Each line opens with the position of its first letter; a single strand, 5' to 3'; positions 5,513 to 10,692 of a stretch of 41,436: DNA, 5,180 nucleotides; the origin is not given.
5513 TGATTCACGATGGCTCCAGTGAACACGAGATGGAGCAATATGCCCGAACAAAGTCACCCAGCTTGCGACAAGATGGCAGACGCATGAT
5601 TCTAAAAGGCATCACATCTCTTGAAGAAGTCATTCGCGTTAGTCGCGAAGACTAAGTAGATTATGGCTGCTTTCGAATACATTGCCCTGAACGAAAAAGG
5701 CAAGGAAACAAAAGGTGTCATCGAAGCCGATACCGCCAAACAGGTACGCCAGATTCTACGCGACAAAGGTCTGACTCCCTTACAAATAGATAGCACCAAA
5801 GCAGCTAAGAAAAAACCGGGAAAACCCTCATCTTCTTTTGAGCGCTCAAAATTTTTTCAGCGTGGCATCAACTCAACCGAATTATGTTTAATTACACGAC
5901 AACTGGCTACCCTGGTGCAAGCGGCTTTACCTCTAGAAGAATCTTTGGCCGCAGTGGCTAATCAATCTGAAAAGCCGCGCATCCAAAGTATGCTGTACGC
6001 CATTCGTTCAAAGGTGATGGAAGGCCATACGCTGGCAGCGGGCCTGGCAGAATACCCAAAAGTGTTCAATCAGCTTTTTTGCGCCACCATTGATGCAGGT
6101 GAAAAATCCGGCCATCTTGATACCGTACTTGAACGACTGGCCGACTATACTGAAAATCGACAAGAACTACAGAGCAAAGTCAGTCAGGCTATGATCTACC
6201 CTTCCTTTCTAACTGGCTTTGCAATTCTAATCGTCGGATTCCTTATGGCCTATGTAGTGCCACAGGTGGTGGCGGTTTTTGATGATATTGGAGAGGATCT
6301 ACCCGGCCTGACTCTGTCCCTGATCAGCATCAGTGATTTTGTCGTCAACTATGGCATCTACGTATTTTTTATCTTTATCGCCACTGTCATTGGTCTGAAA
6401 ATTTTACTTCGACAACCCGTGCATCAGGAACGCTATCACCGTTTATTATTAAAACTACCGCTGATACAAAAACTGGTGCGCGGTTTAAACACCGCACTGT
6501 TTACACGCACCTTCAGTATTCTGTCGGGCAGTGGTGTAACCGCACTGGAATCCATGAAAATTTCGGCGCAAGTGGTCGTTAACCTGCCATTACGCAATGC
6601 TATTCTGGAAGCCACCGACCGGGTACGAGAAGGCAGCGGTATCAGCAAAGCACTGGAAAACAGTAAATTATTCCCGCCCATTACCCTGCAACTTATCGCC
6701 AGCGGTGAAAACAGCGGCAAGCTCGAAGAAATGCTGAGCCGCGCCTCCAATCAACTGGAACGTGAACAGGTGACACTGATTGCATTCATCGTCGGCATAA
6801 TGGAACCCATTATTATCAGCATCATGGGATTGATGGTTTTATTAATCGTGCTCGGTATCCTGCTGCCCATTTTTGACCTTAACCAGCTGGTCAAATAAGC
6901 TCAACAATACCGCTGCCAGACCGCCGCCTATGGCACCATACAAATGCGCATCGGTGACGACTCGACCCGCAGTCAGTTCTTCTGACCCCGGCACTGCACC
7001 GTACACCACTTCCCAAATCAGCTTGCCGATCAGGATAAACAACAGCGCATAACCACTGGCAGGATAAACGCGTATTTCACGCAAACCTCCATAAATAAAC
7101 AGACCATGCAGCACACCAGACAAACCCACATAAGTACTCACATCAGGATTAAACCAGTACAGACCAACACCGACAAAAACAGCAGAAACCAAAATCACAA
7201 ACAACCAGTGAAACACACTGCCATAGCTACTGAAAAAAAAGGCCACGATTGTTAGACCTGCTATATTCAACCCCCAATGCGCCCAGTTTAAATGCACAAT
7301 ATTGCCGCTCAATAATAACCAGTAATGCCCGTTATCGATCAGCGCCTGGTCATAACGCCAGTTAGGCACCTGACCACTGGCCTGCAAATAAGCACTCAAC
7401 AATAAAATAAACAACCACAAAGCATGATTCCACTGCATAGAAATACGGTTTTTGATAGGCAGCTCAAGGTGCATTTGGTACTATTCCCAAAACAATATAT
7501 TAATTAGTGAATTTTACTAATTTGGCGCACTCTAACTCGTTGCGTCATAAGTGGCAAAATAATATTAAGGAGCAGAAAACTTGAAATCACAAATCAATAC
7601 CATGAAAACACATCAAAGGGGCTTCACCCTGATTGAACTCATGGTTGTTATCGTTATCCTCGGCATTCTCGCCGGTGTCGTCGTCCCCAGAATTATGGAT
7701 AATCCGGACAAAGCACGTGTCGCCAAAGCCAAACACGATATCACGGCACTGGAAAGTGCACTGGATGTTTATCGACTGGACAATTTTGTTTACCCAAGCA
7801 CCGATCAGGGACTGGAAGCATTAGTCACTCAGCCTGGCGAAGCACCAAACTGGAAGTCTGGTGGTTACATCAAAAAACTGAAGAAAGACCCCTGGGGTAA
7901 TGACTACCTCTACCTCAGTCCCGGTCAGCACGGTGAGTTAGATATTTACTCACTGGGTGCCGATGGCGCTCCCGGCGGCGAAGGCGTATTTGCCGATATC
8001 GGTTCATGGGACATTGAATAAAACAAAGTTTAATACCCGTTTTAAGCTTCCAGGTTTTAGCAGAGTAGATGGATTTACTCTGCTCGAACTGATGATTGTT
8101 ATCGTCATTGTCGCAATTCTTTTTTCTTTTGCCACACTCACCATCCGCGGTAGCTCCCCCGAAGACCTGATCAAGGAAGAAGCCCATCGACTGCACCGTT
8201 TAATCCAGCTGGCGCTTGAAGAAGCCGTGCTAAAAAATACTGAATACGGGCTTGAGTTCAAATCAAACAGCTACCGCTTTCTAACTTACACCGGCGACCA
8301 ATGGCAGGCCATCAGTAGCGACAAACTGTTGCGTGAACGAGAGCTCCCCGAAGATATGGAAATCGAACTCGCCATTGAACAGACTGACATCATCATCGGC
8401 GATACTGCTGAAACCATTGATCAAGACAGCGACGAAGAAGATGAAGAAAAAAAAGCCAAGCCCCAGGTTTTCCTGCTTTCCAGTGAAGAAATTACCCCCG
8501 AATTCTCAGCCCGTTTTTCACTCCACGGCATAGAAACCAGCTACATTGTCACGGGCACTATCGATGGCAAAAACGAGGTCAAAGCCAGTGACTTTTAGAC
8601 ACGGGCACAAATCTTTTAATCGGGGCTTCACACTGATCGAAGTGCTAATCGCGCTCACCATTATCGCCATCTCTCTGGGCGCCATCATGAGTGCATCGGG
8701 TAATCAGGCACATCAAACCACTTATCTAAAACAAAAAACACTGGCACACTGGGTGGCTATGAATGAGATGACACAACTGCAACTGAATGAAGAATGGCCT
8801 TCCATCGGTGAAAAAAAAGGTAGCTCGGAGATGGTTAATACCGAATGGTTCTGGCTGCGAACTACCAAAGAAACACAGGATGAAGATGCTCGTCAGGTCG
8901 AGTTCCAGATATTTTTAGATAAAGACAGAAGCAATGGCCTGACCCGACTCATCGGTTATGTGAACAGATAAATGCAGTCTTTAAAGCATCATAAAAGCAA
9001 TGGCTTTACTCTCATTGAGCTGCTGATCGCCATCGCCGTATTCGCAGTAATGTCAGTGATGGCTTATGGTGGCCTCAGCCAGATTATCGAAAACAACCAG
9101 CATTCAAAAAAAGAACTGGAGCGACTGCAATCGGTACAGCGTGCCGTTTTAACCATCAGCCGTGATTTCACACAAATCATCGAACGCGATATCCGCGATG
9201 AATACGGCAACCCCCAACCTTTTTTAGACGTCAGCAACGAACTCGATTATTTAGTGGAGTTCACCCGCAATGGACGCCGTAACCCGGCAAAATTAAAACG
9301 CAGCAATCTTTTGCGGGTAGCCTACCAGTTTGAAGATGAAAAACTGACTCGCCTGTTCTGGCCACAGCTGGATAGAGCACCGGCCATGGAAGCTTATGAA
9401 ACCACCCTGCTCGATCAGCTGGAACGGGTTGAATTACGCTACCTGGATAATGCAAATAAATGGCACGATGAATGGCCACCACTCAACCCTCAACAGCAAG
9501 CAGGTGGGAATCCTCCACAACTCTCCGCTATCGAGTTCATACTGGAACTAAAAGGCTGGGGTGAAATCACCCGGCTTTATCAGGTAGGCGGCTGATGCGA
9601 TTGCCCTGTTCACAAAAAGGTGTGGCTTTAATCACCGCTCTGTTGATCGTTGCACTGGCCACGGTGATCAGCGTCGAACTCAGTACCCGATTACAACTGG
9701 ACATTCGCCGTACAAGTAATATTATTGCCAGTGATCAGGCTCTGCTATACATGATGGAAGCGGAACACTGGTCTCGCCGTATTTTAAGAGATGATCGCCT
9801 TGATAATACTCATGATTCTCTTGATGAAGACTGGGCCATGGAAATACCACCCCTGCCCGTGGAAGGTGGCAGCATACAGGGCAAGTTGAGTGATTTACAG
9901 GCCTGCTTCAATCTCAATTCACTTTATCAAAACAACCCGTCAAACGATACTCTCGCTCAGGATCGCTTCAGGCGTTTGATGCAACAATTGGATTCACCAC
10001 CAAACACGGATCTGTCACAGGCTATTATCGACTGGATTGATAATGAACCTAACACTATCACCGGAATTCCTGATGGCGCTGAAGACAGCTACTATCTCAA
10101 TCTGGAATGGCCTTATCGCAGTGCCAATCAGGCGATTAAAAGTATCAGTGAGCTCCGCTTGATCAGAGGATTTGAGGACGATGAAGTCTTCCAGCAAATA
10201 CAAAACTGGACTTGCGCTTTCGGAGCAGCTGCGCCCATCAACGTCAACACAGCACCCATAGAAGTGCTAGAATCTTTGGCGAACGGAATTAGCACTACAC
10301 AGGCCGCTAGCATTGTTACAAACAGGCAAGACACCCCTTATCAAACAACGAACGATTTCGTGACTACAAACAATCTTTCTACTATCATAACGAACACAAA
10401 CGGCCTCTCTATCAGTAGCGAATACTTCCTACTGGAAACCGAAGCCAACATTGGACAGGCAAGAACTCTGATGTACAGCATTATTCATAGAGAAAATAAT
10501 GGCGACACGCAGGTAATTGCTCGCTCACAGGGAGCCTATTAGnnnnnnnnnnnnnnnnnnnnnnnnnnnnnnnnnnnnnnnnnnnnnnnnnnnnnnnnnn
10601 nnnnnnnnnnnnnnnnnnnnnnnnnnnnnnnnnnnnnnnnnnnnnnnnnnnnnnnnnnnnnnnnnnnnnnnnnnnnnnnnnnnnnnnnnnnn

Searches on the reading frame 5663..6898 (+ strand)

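Call 25: search_protein_families(library=pfam, proteins=[window:5663-6898:+], max_evalue=0.00001)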
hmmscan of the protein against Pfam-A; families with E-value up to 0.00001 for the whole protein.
window:5663-6898:+ (411 aa): 1 family
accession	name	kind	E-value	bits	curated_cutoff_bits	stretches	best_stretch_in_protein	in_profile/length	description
PF00482.28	T2SSF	-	3.8e-59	198.6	25.2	2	78-200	2-125/125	Type II secretion system (T2SS), protein F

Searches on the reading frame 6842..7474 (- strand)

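Call 25: search_protein_families(library=pfam, proteins=[window:6842-7474:-], max_evalue=0.00001)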
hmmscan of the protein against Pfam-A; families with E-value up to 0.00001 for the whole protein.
window:6842-7474:- (210 aa): 1 family
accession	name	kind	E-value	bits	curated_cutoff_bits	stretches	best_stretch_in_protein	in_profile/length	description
PF01694.28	Rhomboid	-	5.2e-08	33.6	22.6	1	49-192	2-141/143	Rhomboid domain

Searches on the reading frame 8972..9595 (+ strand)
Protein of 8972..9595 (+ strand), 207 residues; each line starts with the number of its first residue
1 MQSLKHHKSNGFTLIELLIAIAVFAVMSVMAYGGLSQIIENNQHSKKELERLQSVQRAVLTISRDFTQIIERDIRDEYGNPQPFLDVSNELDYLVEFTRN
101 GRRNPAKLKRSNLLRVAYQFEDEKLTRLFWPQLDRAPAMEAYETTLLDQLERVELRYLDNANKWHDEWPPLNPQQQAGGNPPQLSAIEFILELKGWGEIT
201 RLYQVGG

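Call 25: search_protein_families(library=pfam, proteins=[window:8972-9595:+], max_evalue=0.00001)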
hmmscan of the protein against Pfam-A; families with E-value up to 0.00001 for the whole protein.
window:8972-9595:+ (207 aa): 2 families
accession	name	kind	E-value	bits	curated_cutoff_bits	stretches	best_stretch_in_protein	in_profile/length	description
PF11612.13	T2SSJ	-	5.4e-37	127.6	28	1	62-203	1-140/140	Type II secretion system (T2SS), protein J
PF07963.17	N_methyl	-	2.4e-09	36.8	21.2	1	7-32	2-27/27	Prokaryotic N-terminal methylation motif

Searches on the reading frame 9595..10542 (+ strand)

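Call 25: search_protein_families(library=pfam, proteins=[window:9595-10542:+], max_evalue=0.00001)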
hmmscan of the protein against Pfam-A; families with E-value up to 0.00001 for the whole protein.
window:9595-10542:+ (315 aa): 3 families
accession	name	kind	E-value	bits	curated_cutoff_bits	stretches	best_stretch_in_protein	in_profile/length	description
PF21687.3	T2SSK_1st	-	4.1e-24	85.8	26.2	1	103-209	1-105/107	Type II secretion system (T2SS), protein K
PF03934.19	T2SSK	-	8.9e-12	45.6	24.2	1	215-272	1-61/63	Type II secretion system (T2SS), protein K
PF12836.13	HHH_3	-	5e-08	33.4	27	0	212-261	3-52/65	Helix-hairpin-helix motif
